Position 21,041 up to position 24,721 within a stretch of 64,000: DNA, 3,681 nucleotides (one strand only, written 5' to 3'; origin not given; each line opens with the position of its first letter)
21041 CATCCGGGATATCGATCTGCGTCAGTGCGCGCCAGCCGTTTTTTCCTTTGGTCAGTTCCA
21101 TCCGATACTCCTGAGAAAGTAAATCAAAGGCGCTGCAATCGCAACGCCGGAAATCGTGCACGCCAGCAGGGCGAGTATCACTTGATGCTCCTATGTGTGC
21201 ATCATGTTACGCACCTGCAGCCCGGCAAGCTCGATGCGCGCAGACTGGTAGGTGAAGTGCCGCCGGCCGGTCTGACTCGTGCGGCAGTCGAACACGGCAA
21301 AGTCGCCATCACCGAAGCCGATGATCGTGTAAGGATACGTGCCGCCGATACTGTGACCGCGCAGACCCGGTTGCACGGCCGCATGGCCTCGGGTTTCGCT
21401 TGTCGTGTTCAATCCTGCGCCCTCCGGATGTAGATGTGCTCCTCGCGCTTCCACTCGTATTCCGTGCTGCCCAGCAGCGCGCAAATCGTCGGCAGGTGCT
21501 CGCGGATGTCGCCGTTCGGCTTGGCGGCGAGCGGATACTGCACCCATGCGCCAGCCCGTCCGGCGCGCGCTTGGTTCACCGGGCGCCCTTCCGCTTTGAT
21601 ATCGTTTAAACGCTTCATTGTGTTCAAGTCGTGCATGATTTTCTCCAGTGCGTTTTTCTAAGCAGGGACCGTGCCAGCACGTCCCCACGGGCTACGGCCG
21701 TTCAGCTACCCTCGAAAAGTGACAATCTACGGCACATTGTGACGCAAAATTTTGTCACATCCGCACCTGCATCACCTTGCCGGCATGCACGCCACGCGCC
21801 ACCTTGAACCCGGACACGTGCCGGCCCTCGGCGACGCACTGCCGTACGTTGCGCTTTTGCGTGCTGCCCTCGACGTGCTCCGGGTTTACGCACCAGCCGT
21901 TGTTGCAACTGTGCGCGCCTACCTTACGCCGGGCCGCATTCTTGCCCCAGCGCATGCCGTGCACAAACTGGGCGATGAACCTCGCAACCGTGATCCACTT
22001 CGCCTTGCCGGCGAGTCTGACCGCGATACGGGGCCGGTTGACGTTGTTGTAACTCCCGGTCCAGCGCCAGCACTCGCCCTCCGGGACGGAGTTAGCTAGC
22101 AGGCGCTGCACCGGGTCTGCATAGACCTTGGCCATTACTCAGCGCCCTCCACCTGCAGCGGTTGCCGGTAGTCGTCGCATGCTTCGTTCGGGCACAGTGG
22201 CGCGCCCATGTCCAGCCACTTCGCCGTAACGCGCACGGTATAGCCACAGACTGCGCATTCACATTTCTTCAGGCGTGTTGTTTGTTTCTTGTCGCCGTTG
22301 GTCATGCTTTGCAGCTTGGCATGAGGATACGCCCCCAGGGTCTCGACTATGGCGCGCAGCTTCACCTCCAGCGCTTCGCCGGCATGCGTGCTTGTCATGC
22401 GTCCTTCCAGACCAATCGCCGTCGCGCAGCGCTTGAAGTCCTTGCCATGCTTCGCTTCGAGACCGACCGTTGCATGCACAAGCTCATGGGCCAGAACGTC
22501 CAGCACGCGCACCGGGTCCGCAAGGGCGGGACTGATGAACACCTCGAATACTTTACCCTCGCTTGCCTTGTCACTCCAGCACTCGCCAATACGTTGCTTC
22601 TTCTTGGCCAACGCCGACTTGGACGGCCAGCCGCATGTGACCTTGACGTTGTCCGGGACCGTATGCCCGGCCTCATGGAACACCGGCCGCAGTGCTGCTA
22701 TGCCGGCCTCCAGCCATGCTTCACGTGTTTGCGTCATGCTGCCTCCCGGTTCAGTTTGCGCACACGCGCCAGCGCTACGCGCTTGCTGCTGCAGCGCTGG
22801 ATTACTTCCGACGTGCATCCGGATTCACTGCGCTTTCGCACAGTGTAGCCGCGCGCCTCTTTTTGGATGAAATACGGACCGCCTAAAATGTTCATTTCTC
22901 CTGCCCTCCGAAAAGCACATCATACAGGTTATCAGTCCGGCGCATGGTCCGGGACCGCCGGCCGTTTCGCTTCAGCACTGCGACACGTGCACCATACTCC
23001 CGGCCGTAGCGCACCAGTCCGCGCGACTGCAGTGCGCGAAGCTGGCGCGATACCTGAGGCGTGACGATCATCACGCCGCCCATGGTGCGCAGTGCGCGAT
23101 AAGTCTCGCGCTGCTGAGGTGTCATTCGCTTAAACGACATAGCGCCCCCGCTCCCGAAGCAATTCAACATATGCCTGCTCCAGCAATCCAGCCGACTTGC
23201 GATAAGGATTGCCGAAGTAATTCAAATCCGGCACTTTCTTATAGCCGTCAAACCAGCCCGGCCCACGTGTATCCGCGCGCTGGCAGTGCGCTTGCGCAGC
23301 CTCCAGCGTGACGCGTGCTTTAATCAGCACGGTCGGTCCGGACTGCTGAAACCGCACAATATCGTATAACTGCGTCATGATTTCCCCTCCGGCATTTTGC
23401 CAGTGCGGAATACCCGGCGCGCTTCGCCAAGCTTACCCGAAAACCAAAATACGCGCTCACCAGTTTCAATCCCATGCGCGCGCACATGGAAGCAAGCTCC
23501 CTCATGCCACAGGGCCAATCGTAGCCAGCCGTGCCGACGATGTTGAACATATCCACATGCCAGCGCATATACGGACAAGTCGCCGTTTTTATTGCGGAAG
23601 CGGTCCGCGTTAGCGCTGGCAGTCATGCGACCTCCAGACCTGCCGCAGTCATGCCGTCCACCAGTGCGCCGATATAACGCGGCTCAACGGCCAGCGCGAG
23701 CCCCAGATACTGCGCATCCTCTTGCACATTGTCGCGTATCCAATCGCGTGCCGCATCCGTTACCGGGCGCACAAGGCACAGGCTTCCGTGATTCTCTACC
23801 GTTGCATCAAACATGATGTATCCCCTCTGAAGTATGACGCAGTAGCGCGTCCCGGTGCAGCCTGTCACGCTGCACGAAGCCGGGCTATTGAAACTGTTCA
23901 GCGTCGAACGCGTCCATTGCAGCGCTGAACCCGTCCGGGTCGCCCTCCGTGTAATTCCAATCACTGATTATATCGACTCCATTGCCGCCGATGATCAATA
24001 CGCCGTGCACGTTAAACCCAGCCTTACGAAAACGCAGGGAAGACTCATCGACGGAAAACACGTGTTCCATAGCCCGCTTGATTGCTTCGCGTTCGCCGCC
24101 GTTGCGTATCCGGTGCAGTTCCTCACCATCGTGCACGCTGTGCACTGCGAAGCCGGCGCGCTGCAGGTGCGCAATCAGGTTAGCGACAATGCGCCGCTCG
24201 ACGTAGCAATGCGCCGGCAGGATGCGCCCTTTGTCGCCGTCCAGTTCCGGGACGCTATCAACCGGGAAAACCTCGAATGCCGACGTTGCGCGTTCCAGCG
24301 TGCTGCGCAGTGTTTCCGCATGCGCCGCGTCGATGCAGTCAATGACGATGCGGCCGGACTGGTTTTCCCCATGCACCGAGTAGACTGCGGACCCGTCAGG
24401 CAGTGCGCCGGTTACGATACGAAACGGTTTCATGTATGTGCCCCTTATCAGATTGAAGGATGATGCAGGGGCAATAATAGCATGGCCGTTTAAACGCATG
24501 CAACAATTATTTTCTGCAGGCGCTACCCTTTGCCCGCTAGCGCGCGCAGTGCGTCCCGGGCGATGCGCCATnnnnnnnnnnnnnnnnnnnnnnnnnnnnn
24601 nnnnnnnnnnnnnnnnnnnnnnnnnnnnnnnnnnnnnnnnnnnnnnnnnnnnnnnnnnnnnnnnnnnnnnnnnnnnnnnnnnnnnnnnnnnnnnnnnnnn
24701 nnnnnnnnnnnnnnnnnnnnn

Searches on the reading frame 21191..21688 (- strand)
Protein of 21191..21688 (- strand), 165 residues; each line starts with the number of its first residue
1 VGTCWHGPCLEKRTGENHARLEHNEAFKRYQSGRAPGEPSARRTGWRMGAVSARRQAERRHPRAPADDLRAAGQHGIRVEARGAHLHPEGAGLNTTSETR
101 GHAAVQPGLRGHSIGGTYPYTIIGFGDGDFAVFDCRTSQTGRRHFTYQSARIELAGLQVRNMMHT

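Call 46: search_protein_families(library=phrogs, proteins=[window:21191-21688:-], max_evalue=0.001)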
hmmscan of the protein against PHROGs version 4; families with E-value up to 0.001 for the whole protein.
window:21191-21688:- (165 aa): 1 family
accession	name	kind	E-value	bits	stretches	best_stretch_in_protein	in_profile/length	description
phrog_29226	-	unknown function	9.3e-05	23.5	1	99-150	126-176/209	-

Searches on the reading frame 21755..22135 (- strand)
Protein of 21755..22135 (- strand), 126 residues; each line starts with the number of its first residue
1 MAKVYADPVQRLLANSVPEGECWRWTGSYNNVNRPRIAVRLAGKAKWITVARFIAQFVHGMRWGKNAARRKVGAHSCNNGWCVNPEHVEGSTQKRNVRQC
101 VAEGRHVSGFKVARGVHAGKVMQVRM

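Call 43: search_protein_families(library=pfam, proteins=[window:21755-22135:-], max_evalue=1)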
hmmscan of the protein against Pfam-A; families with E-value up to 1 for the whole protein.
window:21755-22135:- (126 aa): 1 family
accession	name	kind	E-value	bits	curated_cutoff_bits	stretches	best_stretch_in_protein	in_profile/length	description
PF05551.17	zf-His_Me_endon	-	0.00013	22.7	27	1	69-103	63-97/131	Zinc-binding loop region of homing endonuclease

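Call 44: search_protein_families(library=phrogs, proteins=[window:21755-22135:-], max_evalue=0.01)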
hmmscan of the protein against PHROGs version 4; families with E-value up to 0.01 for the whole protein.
window:21755-22135:- (126 aa): 6 families
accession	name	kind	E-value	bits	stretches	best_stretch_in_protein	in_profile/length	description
phrog_1872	-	DNA, RNA and nucleotide metabolism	7.5e-15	56.2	1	16-107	27-116/166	endonuclease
phrog_826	-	DNA, RNA and nucleotide metabolism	1.5e-10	42.1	1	6-99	67-157/281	HNH endonuclease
phrog_59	-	DNA, RNA and nucleotide metabolism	4e-09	37.3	1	19-108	155-243/423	HNH endonuclease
phrog_6254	-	DNA, RNA and nucleotide metabolism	4.6e-09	37.7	1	19-109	11-95/154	HNH endonuclease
phrog_3593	-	DNA, RNA and nucleotide metabolism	3.3e-05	24.7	1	19-111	68-152/210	HNH endonuclease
phrog_4842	-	DNA, RNA and nucleotide metabolism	0.0094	16.8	0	10-95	65-142/154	HNH endonuclease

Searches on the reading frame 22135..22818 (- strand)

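Call 8: search_protein_families(library=pfam, proteins=[window:22135-22818:-], max_evalue=0.01)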
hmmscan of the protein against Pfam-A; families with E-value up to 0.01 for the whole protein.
window:22135-22818:- (227 aa): 1 family
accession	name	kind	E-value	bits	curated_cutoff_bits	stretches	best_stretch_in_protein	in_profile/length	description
PF10263.15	SprT-like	-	3.8e-05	23.9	25.6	1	73-136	29-96/108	SprT-like family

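Call 9: search_protein_families(library=phrogs, proteins=[window:22135-22818:-], max_evalue=0.001)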
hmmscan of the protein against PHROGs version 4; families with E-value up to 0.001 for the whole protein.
window:22135-22818:- (227 aa): 3 families
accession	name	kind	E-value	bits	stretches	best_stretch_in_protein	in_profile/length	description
phrog_6361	-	unknown function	4.5e-54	184.2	1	29-211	5-194/203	-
phrog_6445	-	unknown function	6.1e-06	27.3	1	104-181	62-133/180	-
phrog_3768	-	unknown function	0.00059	20.8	1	104-155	75-127/216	-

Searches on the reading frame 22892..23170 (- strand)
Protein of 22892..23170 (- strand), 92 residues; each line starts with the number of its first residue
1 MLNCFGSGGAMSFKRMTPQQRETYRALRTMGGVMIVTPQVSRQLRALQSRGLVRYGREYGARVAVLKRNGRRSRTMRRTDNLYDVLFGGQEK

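Call 8: search_protein_families(library=pfam, proteins=[window:22892-23170:-], max_evalue=0.01)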
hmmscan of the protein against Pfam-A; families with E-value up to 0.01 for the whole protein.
window:22892-23170:- (92 aa): 0 families

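Call 9: search_protein_families(library=phrogs, proteins=[window:22892-23170:-], max_evalue=0.001)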
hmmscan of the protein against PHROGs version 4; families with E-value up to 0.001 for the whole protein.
window:22892-23170:- (92 aa): 0 families

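Call 43: search_protein_families(library=pfam, proteins=[window:22892-23170:-], max_evalue=1)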
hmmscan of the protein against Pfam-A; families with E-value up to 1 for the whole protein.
window:22892-23170:- (92 aa): 2 families
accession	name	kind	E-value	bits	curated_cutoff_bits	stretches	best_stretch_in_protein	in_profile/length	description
PF13545.12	HTH_Crp_2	-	0.034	14.6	27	1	38-58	37-56/70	Crp-like helix-turn-helix domain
PF10555.14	MraY_sig1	-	0.77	9.8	20.1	0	29-36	6-13/13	Phospho-N-acetylmuramoyl-pentapeptide-transferase signature 1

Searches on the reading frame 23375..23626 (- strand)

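Call 43: search_protein_families(library=pfam, proteins=[window:23375-23626:-], max_evalue=1)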
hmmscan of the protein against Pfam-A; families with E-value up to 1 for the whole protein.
window:23375-23626:- (83 aa): 0 families

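Call 44: search_protein_families(library=phrogs, proteins=[window:23375-23626:-], max_evalue=0.01)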
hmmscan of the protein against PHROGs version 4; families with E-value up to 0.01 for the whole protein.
window:23375-23626:- (83 aa): 1 family
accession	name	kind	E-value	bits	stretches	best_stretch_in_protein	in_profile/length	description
phrog_16510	-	unknown function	1.3e-09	39.3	1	8-73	5-74/145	-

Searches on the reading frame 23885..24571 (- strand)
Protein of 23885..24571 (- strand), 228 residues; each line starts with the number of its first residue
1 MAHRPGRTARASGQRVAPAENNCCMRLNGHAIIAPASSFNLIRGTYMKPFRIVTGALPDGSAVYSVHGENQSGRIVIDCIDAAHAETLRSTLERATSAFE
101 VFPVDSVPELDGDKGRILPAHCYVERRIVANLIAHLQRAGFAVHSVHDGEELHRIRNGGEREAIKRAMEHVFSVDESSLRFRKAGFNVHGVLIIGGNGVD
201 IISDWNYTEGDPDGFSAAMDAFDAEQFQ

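Call 43: search_protein_families(library=pfam, proteins=[window:23885-24571:-], max_evalue=1)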
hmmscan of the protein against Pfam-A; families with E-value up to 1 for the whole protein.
window:23885-24571:- (228 aa): 0 families

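Call 44: search_protein_families(library=phrogs, proteins=[window:23885-24571:-], max_evalue=0.01)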
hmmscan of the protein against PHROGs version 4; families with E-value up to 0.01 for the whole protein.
window:23885-24571:- (228 aa): 2 families
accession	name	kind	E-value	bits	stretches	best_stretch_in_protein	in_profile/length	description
phrog_4158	-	unknown function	2.1e-17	64.4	1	122-225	37-128/130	-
phrog_5680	-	unknown function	6e-05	23.8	1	123-207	67-152/175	-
